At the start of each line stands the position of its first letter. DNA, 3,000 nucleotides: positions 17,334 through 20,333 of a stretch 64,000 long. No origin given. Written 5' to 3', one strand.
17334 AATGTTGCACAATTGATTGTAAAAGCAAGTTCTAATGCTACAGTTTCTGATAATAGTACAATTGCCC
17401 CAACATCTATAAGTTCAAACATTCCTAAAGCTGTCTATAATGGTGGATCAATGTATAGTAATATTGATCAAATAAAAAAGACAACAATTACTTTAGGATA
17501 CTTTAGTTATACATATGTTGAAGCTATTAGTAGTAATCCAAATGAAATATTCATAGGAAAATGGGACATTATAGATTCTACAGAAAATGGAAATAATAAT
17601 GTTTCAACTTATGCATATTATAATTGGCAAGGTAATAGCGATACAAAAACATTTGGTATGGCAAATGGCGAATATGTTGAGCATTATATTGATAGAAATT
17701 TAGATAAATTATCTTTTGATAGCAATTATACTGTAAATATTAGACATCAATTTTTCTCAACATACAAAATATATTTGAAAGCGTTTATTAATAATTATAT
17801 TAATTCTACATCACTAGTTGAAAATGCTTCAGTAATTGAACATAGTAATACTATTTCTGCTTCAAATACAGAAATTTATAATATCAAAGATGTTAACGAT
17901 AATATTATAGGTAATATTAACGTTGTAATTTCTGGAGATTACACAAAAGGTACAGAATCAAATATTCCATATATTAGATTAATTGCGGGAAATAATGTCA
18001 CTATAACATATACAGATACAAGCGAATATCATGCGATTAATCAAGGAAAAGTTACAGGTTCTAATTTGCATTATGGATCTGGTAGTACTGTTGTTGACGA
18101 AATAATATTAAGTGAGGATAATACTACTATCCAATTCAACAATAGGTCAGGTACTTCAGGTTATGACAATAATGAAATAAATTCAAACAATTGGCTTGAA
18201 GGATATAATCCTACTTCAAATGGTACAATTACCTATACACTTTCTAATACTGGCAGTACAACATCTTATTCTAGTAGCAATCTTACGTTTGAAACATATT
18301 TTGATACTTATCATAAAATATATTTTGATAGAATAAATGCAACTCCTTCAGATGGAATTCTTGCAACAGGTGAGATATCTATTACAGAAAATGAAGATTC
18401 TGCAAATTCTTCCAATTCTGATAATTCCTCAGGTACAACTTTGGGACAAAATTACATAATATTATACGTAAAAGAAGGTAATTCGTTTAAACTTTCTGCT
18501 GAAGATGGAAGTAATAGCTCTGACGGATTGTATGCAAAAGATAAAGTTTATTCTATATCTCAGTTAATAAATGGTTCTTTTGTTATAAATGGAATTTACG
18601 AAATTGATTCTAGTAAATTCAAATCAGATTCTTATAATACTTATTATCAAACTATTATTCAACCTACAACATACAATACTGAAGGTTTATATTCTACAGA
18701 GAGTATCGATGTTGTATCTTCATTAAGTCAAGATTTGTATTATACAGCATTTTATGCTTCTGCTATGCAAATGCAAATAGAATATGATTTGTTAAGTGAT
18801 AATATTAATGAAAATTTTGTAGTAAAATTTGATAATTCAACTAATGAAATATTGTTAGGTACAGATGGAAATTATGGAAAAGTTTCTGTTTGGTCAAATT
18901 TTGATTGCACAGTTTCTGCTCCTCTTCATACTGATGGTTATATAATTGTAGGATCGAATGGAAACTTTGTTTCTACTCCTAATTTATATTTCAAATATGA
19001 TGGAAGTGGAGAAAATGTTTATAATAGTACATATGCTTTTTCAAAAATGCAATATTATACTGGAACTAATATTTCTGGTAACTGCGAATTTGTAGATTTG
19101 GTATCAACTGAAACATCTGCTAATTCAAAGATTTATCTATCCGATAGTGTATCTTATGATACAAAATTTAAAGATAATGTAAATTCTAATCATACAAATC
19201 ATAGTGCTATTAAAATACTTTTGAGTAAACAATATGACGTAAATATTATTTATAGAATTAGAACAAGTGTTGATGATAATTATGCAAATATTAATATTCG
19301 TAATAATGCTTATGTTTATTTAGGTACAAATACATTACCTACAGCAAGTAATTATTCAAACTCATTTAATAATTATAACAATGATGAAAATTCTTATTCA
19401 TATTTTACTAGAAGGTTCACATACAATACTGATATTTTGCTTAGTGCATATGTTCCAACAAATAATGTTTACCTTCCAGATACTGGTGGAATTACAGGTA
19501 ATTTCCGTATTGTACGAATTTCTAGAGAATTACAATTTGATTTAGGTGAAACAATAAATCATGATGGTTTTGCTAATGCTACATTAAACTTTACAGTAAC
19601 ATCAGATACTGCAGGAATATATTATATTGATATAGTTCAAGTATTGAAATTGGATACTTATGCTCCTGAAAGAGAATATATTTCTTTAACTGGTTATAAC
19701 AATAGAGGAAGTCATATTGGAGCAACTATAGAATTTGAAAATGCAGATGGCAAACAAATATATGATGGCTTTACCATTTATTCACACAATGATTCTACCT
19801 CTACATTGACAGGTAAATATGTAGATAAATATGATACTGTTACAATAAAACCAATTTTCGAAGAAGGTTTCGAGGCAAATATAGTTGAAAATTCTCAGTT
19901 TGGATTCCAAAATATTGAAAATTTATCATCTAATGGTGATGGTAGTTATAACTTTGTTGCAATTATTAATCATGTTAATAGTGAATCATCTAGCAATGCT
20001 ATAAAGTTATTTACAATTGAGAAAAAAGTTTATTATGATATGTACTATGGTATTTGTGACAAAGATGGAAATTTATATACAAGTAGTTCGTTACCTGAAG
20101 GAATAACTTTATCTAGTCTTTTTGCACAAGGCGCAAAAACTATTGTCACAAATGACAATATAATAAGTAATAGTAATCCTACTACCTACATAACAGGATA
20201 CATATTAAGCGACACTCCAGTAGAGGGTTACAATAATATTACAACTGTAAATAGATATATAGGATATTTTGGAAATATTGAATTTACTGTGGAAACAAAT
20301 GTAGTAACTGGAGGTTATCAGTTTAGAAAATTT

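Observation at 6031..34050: Nine diverged GLUG-like beta-helix cassettes arranged as four tandem pairs plus one singleton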

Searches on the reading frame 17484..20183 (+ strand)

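Call 52: search_protein_families(library=pfam, proteins=[window:17484-20183:+], max_evalue=1)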
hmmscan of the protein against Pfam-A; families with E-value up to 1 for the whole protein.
window:17484-20183:+ (900 aa): 1 family
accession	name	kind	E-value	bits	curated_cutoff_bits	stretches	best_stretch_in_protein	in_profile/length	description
PF08778.15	HIF-1a_CTAD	-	0.2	11.6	25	1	471-491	8-28/37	HIF-1 alpha C terminal transactivation domain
